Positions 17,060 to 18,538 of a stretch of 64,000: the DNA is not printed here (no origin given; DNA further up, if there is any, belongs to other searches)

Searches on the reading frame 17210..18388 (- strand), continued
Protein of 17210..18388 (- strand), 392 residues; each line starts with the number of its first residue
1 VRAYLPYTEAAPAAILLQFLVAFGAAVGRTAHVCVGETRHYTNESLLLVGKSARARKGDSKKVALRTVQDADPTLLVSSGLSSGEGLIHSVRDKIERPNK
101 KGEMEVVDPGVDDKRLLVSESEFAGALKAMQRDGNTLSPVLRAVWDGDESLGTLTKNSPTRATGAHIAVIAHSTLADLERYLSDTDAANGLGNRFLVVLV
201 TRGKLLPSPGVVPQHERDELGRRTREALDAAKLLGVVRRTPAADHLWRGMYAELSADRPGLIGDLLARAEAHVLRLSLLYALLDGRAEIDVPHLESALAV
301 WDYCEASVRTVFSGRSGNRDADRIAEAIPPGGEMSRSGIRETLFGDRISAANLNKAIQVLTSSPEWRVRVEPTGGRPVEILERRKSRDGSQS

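Call 77: find_related_loci(query=A1, collection=viral_contigs, flank=10000)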
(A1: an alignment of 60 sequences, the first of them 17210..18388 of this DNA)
Query A1 (392 aa) in viral_contigs; peptide patterns used: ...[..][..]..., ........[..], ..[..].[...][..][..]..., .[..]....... (x = any residue, [..] = any of these).
90 stretches matched a pattern; 68 encode a relative of the query (tblastn E <= 1e-3); 68 distinct loci.
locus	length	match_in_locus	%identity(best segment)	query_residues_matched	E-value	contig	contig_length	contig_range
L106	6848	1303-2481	47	1-381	2e-93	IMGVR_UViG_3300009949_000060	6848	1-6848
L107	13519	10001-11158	48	6-379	9e-92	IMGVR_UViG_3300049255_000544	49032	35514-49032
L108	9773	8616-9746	45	6-380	4e-90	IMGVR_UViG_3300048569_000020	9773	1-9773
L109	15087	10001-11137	45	6-380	2e-89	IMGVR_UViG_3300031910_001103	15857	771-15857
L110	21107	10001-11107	46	6-360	8e-88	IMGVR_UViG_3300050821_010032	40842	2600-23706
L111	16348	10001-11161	47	8-380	7e-87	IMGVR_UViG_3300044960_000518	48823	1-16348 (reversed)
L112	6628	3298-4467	44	1-379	7e-87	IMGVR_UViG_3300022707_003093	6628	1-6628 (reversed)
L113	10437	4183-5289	44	1-376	7e-87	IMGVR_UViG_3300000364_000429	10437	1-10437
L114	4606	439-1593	46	1-380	8e-86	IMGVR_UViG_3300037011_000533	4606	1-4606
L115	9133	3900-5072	46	1-380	2e-85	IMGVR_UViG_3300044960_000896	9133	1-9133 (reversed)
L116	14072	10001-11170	44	1-379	6e-85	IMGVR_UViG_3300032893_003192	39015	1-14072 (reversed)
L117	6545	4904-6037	45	6-379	9e-85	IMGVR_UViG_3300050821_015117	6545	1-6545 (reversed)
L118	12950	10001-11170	44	6-381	3e-81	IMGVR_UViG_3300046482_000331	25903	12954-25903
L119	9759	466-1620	43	6-379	3e-81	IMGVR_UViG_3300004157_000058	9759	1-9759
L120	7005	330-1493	43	1-379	1e-80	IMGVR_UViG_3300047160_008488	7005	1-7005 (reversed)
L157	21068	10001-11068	37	6-376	4e-58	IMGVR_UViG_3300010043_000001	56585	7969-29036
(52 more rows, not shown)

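Call 81: search_protein_families(library=phrogs, proteins=[L157:1262-2614:-, L157:2703-3764:+, L157:4601-5548:+, L157:5582-6271:+, L157:6323-8074:+, L157:9449-11095:+, L157:11486-12145:+, L157:14474-15229:+, L157:16359-17570:+, L157:17570-18415:+], max_evalue=0.001)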
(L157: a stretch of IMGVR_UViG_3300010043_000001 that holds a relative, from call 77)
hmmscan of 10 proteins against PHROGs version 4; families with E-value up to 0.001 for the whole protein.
L157:1262-2614:- (450 aa): 2 families
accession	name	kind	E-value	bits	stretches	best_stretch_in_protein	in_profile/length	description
phrog_28668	-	unknown function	3.6e-06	28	0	322-414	31-122/153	-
phrog_3269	-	tail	0.00078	19.1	0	320-349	25-54/689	tail protein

L157:2703-3764:+ (353 aa): 0 families

L157:4601-5548:+ (315 aa): 5 families
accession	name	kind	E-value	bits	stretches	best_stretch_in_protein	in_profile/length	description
phrog_2780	-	DNA, RNA and nucleotide metabolism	4.9e-69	234.5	1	22-276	37-296/369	RecT-like ssDNA annealing protein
phrog_2449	-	DNA, RNA and nucleotide metabolism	3.9e-41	142.6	1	11-247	7-256/301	single strand annealing protein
phrog_252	-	DNA, RNA and nucleotide metabolism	6.3e-19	69.5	1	20-229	20-209/263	Bet-like ssDNA annealing protein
phrog_10056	-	DNA, RNA and nucleotide metabolism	8.2e-19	69.1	1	38-273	43-258/302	RecT-like ssDNA annealing protein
phrog_2760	-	DNA, RNA and nucleotide metabolism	3.7e-14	53.8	1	39-199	36-194/257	RecT-like ssDNA annealing protein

L157:5582-6271:+ (229 aa): 0 families

L157:6323-8074:+ (583 aa): 0 families

L157:9449-11095:+ (548 aa): 5 families
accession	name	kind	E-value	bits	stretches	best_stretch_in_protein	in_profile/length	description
phrog_10514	-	DNA, RNA and nucleotide metabolism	2.8e-06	26.8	0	423-543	619-745/750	DNA primase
phrog_5311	-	DNA, RNA and nucleotide metabolism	8.5e-06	25.2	1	273-545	384-679/692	helicase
phrog_28894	-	DNA, RNA and nucleotide metabolism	2.9e-05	23.2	0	276-364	662-754/994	DNA polymerase/primase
phrog_19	-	DNA, RNA and nucleotide metabolism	4.7e-05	23.4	1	9-148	153-299/621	DnaB-like replicative helicase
phrog_14296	-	DNA, RNA and nucleotide metabolism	0.00031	20.9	1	318-464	161-306/417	DNA primase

L157:11486-12145:+ (219 aa): 0 families

L157:14474-15229:+ (251 aa): 0 families

L157:16359-17570:+ (403 aa): 3 families
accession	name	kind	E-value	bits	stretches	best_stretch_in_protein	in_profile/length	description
phrog_16683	-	unknown function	9.3e-26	91.8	1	102-362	31-310/368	-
phrog_22302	-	unknown function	3.5e-18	66.6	1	132-369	33-280/453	-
phrog_2443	-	other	2.9e-06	27.2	1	208-355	200-363/801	amidoligase enzyme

L157:17570-18415:+ (281 aa): 2 families
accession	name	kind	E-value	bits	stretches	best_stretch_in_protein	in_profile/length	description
phrog_25883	-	unknown function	1.5e-17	64.8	1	1-173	1-187/299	-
phrog_26360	-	unknown function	0.00063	20.4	1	26-160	29-166/191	-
